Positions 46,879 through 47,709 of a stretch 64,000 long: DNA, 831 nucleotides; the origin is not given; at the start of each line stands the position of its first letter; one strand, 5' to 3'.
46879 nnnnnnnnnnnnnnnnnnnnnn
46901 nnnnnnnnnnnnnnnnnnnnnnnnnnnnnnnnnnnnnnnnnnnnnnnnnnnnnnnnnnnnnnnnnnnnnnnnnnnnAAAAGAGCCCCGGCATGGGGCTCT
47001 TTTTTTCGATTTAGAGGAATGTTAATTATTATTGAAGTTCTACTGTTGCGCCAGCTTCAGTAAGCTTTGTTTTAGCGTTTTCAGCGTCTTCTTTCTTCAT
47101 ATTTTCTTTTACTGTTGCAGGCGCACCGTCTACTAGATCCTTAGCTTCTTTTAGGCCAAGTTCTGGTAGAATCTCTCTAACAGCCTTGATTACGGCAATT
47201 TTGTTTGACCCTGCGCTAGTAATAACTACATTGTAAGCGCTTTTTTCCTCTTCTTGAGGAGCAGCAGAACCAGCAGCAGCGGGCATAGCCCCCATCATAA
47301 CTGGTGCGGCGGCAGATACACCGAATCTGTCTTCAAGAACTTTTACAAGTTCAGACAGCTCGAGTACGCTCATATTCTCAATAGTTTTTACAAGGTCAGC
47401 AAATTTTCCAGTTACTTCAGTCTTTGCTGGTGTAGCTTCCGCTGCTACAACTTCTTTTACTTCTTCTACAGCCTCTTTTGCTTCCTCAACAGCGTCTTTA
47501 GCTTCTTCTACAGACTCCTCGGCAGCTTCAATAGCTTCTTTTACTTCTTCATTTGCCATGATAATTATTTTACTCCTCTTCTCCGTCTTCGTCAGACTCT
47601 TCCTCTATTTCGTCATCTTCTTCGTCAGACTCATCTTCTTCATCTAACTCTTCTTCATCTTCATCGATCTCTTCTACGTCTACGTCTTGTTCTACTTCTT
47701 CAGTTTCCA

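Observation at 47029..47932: Expanded rplJ-rplL spacer (about 370 nt) with two SD-preceded hyper-acidic micro-ORFs, and an acidic N-terminal extension on L7/L12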

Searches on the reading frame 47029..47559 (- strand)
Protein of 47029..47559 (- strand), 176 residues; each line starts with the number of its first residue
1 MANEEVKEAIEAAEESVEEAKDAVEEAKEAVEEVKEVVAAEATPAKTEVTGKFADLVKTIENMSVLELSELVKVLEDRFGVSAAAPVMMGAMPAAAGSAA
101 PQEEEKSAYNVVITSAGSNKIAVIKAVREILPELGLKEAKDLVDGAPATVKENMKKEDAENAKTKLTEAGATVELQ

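Call 5: search_protein_families(library=pfam, proteins=[window:47029-47559:-], max_evalue=1)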
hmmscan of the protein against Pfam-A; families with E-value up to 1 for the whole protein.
window:47029-47559:- (176 aa): 11 families
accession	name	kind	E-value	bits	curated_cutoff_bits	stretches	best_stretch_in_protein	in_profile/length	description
PF00542.24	Ribosomal_L12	-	3.7e-28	98.1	25.9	1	109-176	1-67/67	Ribosomal protein L7/L12 C-terminal domain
PF16320.10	Ribosomal_L12_N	-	6e-18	64.7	25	1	54-98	3-47/48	Ribosomal protein L7/L12 dimerisation domain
PF00523.23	Fusion_gly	-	0.00018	20.4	29.8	1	5-95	124-212/487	Fusion glycoprotein F0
PF13012.11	MitMem_reg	-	0.014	15.7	26.6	1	4-71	21-84/113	Maintenance of mitochondrial structure and function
PF01347.28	Vitellogenin_N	-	0.048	12.7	24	1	23-77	295-350/590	Lipoprotein amino terminal region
PF25600.1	TRIM_CC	-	0.087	13.1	30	1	18-64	2-44/142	TRIM protein coiled-coil region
PF01025.24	GrpE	-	0.11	12.6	25.8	1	3-64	13-75/165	GrpE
PF23052.1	KH_N4BP1_2nd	-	0.14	12.7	27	1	10-72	46-107/120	N4BP1, second type I KH-domain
PF08702.15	Fib_alpha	-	0.17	12.5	29.9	1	3-61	30-91/143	Fibrinogen alpha/beta chain family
PF20072.4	DUF6468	-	0.49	11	26.9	1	4-41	6-43/76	Domain of unknown function (DUF6468)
PF03993.17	DUF349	-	0.98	10.2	23.9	0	4-50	4-50/75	Domain of Unknown Function (DUF349)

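Call 8: find_encoding_contigs(protein=window:47029-47559:-, flank=3000, max_places=6)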
Protein window:47029-47559:- (176 aa): no gene with exactly this product is on record in the collection.

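Call 10: find_homologous_proteins(query=window:47029-47559:-, max_evalue=0.00001)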
Query window:47029-47559:- (176 aa): 8000 proteins with E <= 0.00001 among 8000 candidates; the best 120 are listed.
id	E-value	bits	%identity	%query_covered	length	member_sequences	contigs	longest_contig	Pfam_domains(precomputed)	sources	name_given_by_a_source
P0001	3.3e-93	328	100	100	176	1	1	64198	PF16320.11,PF00542.25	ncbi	-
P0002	3.3e-83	295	91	100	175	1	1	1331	PF16320.11,PF00542.25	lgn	-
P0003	9.1e-82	290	91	76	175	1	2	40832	PF16320.11,PF00542.25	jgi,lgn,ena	jgi:large subunit ribosomal protein L7/L12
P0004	7.7e-72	258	79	100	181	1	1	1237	PF16320.11,PF00542.25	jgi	jgi:large subunit ribosomal protein L7/L12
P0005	1.4e-69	251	84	78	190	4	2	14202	PF16320.11,PF00542.25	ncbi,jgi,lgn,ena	-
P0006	3.3e-69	250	83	74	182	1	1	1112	PF16320.11,PF00542.25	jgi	jgi:large subunit ribosomal protein L7/L12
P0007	3.8e-69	250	83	74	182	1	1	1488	PF16320.11,PF00542.25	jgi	jgi:large subunit ribosomal protein L7/L12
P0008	4.2e-69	249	84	74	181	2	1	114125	PF16320.11,PF00542.25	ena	-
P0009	1.0e-68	248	85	74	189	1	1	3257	PF16320.11,PF00542.25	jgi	-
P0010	2.5e-68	247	86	74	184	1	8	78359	PF16320.11,PF00542.25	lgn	-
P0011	5.7e-67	242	86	74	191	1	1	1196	PF16320.11,PF00542.25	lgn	-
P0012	7.4e-67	242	81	78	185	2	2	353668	PF16320.11,PF00542.25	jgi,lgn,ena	-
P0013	1.3e-65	238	79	74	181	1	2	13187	PF16320.11,PF00542.25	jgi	jgi:large subunit ribosomal protein L7/L12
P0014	3.0e-65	237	81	72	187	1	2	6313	PF16320.11,PF00542.25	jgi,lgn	-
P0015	8.3e-65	235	80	81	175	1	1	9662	PF16320.11,PF00542.25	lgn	-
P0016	1.2e-64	235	86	72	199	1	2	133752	PF16320.11,PF00542.25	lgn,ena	-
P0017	2.1e-64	234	83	74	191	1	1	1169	PF16320.11,PF00542.25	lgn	-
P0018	2.8e-64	234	79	74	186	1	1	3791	PF16320.11,PF00542.25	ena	-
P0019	5.6e-64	233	83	77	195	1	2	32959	PF16320.11,PF00542.25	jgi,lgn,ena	-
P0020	8.5e-64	232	72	72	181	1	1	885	PF16320.11,PF00542.25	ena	-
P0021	9.4e-64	232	83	78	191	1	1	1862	PF16320.11,PF00542.25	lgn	-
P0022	1.1e-63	232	86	74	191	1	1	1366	PF16320.11,PF00542.25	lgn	-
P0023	3.8e-63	230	82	74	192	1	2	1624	PF16320.11,PF00542.25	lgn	-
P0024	6.9e-63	229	83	74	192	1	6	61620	PF16320.11,PF00542.25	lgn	-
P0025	1.1e-62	229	85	74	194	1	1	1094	PF16320.11,PF00542.25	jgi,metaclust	metaclust:\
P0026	1.6e-62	228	74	99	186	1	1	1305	PF16320.11,PF00542.25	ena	-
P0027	1.7e-62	228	84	74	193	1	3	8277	PF16320.11,PF00542.25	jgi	jgi:large subunit ribosomal protein L7/L12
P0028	2.0e-62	228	78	89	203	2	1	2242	PF16320.11,PF00542.25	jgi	jgi:large subunit ribosomal protein L7/L12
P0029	6.0e-62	226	79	79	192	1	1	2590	PF16320.11,PF00542.25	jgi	jgi:large subunit ribosomal protein L7/L12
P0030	1.4e-61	225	81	73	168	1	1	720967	PF16320.11,PF00542.25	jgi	-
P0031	1.7e-61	225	81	73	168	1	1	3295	PF16320.11,PF00542.25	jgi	-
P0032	1.7e-60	221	81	73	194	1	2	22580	PF16320.11,PF00542.25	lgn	-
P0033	7.4e-60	219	82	74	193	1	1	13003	PF16320.11,PF00542.25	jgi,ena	-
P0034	1.2e-59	219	82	74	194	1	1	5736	PF16320.11,PF00542.25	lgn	-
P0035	1.7e-59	218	84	74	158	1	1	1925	PF16320.11,PF00542.25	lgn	-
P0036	3.7e-59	217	79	79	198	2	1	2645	PF16320.11,PF00542.25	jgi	jgi:large subunit ribosomal protein L7/L12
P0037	8.2e-59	216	86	72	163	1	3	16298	PF16320.11,PF00542.25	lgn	-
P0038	9.2e-59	216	83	74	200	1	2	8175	PF16320.11,PF00542.25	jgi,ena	-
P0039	5.3e-58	213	74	72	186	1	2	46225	PF16320.11,PF00542.25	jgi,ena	jgi:large subunit ribosomal protein L7/L12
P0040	6.2e-58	213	79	82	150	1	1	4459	PF16320.11,PF00542.25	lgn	-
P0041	4.2e-57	210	83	73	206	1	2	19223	PF16320.11,PF00542.25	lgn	-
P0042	9.5e-57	209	77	72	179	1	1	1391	PF16320.11,PF00542.25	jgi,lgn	-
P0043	3.8e-56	207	69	84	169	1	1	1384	PF16320.11,PF00542.25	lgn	-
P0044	1.3e-55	206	83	72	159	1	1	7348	PF16320.11,PF00542.25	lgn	-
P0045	6.0e-55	204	83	72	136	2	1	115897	PF16320.11,PF00542.25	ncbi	ncbi:MAG: 50S ribosomal protein L7/L12 [bacterium]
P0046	7.1e-55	203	79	78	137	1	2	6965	PF16320.11,PF00542.25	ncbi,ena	-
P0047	1.1e-54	203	76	78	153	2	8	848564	PF16320.11,PF00542.25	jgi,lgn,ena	-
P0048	2.0e-54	202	81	73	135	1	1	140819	PF16320.11,PF00542.25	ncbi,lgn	-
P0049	2.3e-54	202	75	74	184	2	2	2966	PF16320.11,PF00542.25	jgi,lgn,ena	jgi:large subunit ribosomal protein L7/L12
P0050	2.5e-54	201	79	72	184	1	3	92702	PF16320.11,PF00542.25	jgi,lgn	jgi:large subunit ribosomal protein L7/L12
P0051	8.4e-54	200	82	73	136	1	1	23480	PF16320.11,PF00542.25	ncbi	-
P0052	1.5e-53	199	81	73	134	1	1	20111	PF16320.11,PF00542.25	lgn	-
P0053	3.3e-53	198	83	72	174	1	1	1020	PF16320.11,PF00542.25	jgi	jgi:large subunit ribosomal protein L7/L12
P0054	8.6e-53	197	81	73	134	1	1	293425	PF16320.11,PF00542.25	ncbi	-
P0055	1.2e-52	196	76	72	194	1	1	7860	PF16320.11,PF00542.25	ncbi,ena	-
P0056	4.1e-52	194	76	72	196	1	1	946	PF16320.11,PF00542.25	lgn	-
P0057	4.7e-52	194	70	72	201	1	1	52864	PF16320.11,PF00542.25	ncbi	-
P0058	4.9e-52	194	69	74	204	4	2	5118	PF16320.11,PF00542.25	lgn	-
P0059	1.7e-51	192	70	85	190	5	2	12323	PF16320.11,PF00542.25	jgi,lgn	jgi:large subunit ribosomal protein L7/L12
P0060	1.8e-51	192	75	74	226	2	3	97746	PF16320.11,PF00542.25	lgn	-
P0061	3.4e-51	191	79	73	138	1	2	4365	PF16320.11,PF00542.25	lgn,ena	-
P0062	3.1e-50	188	76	74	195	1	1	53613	PF16320.11,PF00542.25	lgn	-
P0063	6.6e-47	177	71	72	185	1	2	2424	PF16320.11,PF00542.25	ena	-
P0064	1.4e-46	176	69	72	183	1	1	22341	PF16320.11,PF00542.25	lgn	-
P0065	7.4e-46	174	67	82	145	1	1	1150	PF16320.11,PF00542.25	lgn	-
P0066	9.1e-46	174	70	83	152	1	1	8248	PF16320.11,PF00542.25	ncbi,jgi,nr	ncbi:50S ribosomal protein L7/L12 [Patescibacteria group bacterium]|nr:50S ribosomal protein L7/L12 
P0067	1.1e-45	173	73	72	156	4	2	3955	PF16320.11,PF00542.25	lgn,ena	-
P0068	1.5e-45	173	72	64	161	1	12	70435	PF16320.11,PF00542.25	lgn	-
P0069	1.6e-45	173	66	69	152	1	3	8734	PF16320.11,PF00542.25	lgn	-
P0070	1.9e-45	173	67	83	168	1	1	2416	PF16320.11,PF00542.25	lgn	-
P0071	2.0e-45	173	67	69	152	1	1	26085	PF16320.11,PF00542.25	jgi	jgi:large subunit ribosomal protein L7/L12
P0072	6.9e-45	171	68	69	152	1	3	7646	PF16320.11,PF00542.25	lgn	-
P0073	7.9e-45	171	67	79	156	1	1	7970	PF16320.11,PF00542.25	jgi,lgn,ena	-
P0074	8.3e-45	171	69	72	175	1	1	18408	PF16320.11,PF00542.25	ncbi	-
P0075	1.1e-44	170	66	78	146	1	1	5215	PF16320.11,PF00542.25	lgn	-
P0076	1.7e-44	170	74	70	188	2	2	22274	PF16320.11,PF00542.25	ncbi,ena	-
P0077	4.5e-44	168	69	77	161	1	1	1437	PF16320.11,PF00542.25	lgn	-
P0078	4.9e-44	168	63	87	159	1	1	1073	PF16320.11,PF00542.25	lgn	-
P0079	6.6e-44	168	63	91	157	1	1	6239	PF16320.11,PF00542.25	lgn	-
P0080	7.7e-44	167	68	73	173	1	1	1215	PF16320.11,PF00542.25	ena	-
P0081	1.0e-43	167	69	74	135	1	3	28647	PF16320.11,PF00542.25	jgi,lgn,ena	-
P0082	2.0e-43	166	65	82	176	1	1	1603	PF16320.11,PF00542.25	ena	-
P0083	2.2e-43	166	69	74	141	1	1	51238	PF16320.11,PF00542.25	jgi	jgi:large subunit ribosomal protein L7/L12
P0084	2.3e-43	166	67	74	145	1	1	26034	PF16320.11,PF00542.25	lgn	-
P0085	2.4e-43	166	68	72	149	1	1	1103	PF16320.11,PF00542.25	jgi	jgi:large subunit ribosomal protein L7/L12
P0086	2.4e-43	166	71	73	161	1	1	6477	PF16320.11,PF00542.25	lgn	-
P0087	2.6e-43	166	73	70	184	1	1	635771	PF16320.11,PF00542.25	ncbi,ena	-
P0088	2.7e-43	166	72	73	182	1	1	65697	PF16320.11,PF00542.25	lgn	-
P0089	2.7e-43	166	72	60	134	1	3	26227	PF16320.11,PF00542.25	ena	-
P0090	2.9e-43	166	53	100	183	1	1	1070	PF16320.11,PF00542.25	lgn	-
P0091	3.6e-43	165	72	70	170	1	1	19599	PF16320.11,PF00542.25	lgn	-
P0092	5.9e-43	165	71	60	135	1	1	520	PF16320.11,PF00542.25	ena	-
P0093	6.3e-43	165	70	73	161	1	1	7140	PF16320.11,PF00542.25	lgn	-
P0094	8.6e-43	164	68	72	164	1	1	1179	PF16320.11,PF00542.25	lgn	-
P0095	9.1e-43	164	64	72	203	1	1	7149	PF16320.11,PF00542.25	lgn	-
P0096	9.1e-43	164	62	87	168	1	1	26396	PF16320.11,PF00542.25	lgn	-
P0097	1.3e-42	163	66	77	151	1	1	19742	PF16320.11,PF00542.25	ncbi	-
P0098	1.4e-42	163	71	72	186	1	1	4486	PF16320.11,PF00542.25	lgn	-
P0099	1.5e-42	163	66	72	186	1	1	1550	PF16320.11,PF00542.25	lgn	-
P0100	1.6e-42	163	66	72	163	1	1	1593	PF16320.11,PF00542.25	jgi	-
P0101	2.0e-42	163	69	74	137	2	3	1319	PF16320.11,PF00542.25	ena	-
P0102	2.0e-42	163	69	74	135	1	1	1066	PF16320.11,PF00542.25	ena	-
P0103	2.2e-42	163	65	72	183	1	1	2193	PF16320.11,PF00542.25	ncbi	-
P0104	2.3e-42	163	66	72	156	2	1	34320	PF16320.11,PF00542.25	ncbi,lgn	-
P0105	2.4e-42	163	63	80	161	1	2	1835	PF16320.11,PF00542.25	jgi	-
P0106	2.4e-42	163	70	73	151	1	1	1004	PF16320.11,PF00542.25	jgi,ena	-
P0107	2.6e-42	163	70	73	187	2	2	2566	PF16320.11,PF00542.25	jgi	-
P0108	2.8e-42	162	69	72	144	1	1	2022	PF16320.11,PF00542.25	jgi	jgi:large subunit ribosomal protein L7/L12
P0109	3.1e-42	162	65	73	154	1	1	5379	PF16320.11,PF00542.25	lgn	-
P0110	3.8e-42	162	64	73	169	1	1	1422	PF16320.11,PF00542.25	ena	-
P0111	3.9e-42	162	65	74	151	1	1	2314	PF16320.11,PF00542.25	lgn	-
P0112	4.1e-42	162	65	83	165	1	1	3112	PF16320.11,PF00542.25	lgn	-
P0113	4.8e-42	162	66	72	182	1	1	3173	PF16320.11,PF00542.25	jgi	jgi:large subunit ribosomal protein L7/L12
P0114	5.7e-42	161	68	74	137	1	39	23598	PF16320.11,PF00542.25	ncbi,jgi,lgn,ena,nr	ncbi:50S ribosomal protein L7/L12 [bacterium CG2_30_37_16]|nr:MAG: 50S ribosomal protein L7/L12 [bac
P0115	5.7e-42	161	71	74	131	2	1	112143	PF16320.11,PF00542.25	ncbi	ncbi:MAG: 50S ribosomal protein L7/L12 [Patescibacteria group bacterium]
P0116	6.0e-42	161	69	71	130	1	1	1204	PF16320.11,PF00542.25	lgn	-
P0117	7.0e-42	161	67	76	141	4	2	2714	PF16320.11,PF00542.25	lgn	-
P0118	7.5e-42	161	67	74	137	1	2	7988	PF16320.11,PF00542.25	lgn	-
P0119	7.5e-42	161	70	73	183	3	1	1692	PF16320.11,PF00542.25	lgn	-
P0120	7.7e-42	161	72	73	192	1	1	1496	PF16320.11,PF00542.25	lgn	-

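Call 12: find_related_loci(query=window:47029-47559:-, collection=genome_contigs, flank=3000)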
Query window:47029-47559:- (176 aa) in genome_contigs; peptide patterns used: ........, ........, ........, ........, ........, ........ (x = any residue, [..] = any of these).
600 stretches matched a pattern (row limit reached: there are more); 594 encode a relative of the query (tblastn E <= 1e-3); the best 80 are kept; 80 distinct loci.
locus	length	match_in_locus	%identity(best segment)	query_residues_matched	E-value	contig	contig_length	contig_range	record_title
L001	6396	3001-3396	61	45-176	9e-39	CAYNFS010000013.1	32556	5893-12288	MAG TPA_asm: uncultured Candidatus Saccharibacteria bacterium isolate binchicken_co38_1306 genome assembly, contig: NODE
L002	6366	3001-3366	60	55-176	2e-37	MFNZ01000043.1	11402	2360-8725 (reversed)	MAG: Candidatus Levybacteria bacterium RIFCSPHIGHO2_02_FULL_37_13 rifcsphigho2_02_scaffold_38428, whole genome shotgun s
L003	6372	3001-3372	61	55-176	3e-36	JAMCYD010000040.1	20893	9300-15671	MAG: Patescibacteria group bacterium isolate FK_Sedi_B_Bin.369 NODE_8754_length_20893_cov_35.6938, whole genome shotgun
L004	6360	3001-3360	60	55-176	8e-36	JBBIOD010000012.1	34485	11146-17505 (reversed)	MAG: Ignavibacteriales bacterium isolate FAS170219_bin_271 NODE_575_length_34485_cov_10.931658, whole genome shotgun seq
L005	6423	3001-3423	52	38-176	9e-35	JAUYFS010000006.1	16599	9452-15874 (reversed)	MAG: bacterium isolate C21_metabat.bin.27 C21_k141_7215, whole genome shotgun sequence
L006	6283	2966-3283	64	47-154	9e-35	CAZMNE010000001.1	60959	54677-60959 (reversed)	MAG TPA_asm: uncultured Gammaproteobacteria bacterium isolate binchicken_co173_189 genome assembly, contig: NODE_1664_le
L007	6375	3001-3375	60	50-176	3e-34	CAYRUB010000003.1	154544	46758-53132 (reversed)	MAG TPA_asm: uncultured Planctomycetales bacterium isolate binchicken_co220_28 genome assembly, contig: NODE_20_length_1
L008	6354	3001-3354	59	55-176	2e-33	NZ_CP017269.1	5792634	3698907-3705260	Geosporobacter ferrireducens strain IRF9 chromosome, complete genome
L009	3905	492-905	56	38-176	6e-33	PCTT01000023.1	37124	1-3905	MAG: Candidatus Campbellbacteria bacterium CG22_combo_CG10-13_8_21_14_all_36_13 CG22_scaffold_918_c, whole genome shotgu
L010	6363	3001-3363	60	54-176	1e-32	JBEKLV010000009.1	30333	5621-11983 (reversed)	MAG: Bacteroidota bacterium isolate SPRUCE 379 SPRUCE_379_9, whole genome shotgun sequence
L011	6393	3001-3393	61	45-176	1e-32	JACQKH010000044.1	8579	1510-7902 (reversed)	MAG: Candidatus Kerfeldbacteria bacterium isolate NC_groundwater_1172_Ag_S-0.1um_55_34 S_p1_S3_coassembly_k141_1414916,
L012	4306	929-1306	57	52-176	2e-32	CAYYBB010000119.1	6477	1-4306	MAG TPA_asm: uncultured Actinomycetota bacterium isolate SRP093185_co1_77 genome assembly, contig: NODE_9074_length_6477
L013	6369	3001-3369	53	55-176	8e-32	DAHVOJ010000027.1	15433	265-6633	MAG TPA_asm: bacterium isolate clean584 NODE_27_length_15433_cov_15.017518, whole genome shotgun sequence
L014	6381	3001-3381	57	47-176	6e-32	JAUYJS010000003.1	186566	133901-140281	MAG: Candidatus Shapirobacteria bacterium isolate C24_metabat.bin.159 C24_k141_144710, whole genome shotgun sequence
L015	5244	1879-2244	62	52-176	8e-32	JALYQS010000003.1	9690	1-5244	MAG: bacterium isolate MDV bin69 SD1454-56_k127_1798354, whole genome shotgun sequence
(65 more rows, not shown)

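Call 14: find_encoding_contigs(protein=P0003, flank=3000, max_places=3)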
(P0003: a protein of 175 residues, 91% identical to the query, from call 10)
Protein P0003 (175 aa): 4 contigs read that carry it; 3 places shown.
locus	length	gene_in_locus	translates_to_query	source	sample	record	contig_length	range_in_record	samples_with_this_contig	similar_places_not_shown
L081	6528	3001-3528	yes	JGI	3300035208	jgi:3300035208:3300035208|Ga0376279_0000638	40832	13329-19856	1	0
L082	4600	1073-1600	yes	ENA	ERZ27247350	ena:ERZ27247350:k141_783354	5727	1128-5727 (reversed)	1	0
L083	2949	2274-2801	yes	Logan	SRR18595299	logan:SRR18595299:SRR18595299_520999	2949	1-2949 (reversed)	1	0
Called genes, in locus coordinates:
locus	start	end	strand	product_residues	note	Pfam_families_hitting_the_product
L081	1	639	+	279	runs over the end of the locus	PF00763:THF_DHG_CYH, PF02882:THF_DHG_CYH_C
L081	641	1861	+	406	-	PF00464:SHMT, PF00155:Aminotran_1_2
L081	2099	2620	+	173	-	PF00466:Ribosomal_L10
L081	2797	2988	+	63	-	-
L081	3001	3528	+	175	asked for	PF16320:Ribosomal_L12_N, PF00542:Ribosomal_L12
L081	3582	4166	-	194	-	PF01066:CDP-OH_P_transf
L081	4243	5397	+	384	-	PF01702:TGT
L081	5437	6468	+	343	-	-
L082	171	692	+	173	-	PF00466:Ribosomal_L10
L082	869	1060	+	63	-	-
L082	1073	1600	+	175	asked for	PF16320:Ribosomal_L12_N, PF00542:Ribosomal_L12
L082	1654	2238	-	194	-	PF01066:CDP-OH_P_transf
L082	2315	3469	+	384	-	PF01702:TGT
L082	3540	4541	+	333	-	-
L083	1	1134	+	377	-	?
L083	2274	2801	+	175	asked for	PF16320:Ribosomal_L12_N, PF00542:Ribosomal_L12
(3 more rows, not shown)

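Call 15: find_encoding_contigs(protein=P0008, flank=3000, max_places=3)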
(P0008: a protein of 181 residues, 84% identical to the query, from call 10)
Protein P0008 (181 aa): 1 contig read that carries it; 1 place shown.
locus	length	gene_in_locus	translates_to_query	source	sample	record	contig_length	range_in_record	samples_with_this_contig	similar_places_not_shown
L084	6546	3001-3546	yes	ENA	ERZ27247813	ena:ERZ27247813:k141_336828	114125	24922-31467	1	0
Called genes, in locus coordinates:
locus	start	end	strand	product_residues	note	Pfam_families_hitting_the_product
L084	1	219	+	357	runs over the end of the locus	PF00383:dCMP_cyt_deam_1, PF14437:MafB19-deam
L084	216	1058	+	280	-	PF00763:THF_DHG_CYH, PF02882:THF_DHG_CYH_C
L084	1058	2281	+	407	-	PF00464:SHMT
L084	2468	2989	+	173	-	PF00466:Ribosomal_L10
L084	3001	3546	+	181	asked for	PF16320:Ribosomal_L12_N, PF00542:Ribosomal_L12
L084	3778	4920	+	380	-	PF01702:TGT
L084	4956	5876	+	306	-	-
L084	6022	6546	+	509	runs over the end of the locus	PF05496:RuvB_N (weak), PF13177:DNA_pol3_delta2, PF13604:AAA_30 (weak), PF00004:AAA, PF13401:AAA_22 (weak), PF22608:DNAX_ATPase_lid, PF12169:DNA_pol3_gamma3, PF20964:DnaX_C, +1 more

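Call 16: find_encoding_contigs(protein=P0012, flank=3000, max_places=3)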
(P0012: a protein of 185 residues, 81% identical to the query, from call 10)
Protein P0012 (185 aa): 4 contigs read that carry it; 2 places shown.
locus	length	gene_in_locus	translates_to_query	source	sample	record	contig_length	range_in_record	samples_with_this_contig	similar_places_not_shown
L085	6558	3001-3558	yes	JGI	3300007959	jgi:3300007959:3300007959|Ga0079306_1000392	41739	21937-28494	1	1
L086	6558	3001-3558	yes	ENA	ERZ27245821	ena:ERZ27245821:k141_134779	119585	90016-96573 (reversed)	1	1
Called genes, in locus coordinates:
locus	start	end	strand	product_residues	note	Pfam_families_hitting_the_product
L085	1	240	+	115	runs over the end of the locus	-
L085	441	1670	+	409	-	PF04851:ResIII (weak), PF00270:DEAD, PF00271:Helicase_C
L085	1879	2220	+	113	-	-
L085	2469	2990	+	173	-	PF00466:Ribosomal_L10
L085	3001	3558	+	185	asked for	PF16320:Ribosomal_L12_N, PF00542:Ribosomal_L12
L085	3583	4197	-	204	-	PF01066:CDP-OH_P_transf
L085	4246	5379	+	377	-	PF01702:TGT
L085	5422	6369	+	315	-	-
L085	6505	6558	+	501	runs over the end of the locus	PF05496:RuvB_N (weak), PF13177:DNA_pol3_delta2, PF13191:AAA_16 (faint), PF13604:AAA_30 (faint), PF00004:AAA, PF22608:DNAX_ATPase_lid, PF12169:DNA_pol3_gamma3, PF20964:DnaX_C, +1 more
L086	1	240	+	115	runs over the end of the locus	-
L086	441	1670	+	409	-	PF04851:ResIII (weak), PF00270:DEAD, PF00271:Helicase_C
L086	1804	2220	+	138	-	-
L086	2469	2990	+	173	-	PF00466:Ribosomal_L10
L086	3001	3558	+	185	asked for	PF16320:Ribosomal_L12_N, PF00542:Ribosomal_L12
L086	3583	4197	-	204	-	PF01066:CDP-OH_P_transf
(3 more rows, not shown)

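Call 24: find_encoding_contigs(protein=P0002, flank=3000, max_places=3)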
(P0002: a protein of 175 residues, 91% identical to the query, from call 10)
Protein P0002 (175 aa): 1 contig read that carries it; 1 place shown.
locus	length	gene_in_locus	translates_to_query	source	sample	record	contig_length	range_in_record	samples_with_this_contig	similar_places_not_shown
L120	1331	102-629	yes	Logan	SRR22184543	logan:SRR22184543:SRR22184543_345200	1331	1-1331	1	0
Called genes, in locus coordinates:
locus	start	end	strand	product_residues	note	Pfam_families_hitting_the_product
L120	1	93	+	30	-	?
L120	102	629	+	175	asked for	PF16320:Ribosomal_L12_N, PF00542:Ribosomal_L12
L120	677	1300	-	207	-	PF01066:CDP-OH_P_transf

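Call 25: find_encoding_contigs(protein=P0004, flank=3000, max_places=3)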
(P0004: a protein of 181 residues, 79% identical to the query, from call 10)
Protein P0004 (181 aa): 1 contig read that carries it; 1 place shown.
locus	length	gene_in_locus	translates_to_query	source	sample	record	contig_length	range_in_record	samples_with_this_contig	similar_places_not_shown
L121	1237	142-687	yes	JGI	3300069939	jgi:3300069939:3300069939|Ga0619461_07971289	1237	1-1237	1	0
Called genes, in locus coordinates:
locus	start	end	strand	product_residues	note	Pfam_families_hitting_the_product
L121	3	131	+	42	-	?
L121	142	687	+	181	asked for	PF16320:Ribosomal_L12_N, PF00542:Ribosomal_L12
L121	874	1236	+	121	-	?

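Call 26: find_encoding_contigs(protein=P0015, flank=3000, max_places=3)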
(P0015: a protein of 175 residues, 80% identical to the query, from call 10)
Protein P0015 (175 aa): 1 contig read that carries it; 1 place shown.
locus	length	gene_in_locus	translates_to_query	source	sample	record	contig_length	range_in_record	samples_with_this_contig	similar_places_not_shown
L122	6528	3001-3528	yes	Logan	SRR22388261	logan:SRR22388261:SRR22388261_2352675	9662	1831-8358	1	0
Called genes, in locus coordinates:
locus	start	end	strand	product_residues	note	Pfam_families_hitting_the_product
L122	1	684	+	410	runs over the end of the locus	PF04851:ResIII, PF00270:DEAD, PF00271:Helicase_C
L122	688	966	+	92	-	-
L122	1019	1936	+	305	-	PF03372:Exo_endo_phos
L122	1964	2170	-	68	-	-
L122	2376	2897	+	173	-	PF00466:Ribosomal_L10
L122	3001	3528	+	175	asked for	PF16320:Ribosomal_L12_N, PF00542:Ribosomal_L12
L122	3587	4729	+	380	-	PF01702:TGT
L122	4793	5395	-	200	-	-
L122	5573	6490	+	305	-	-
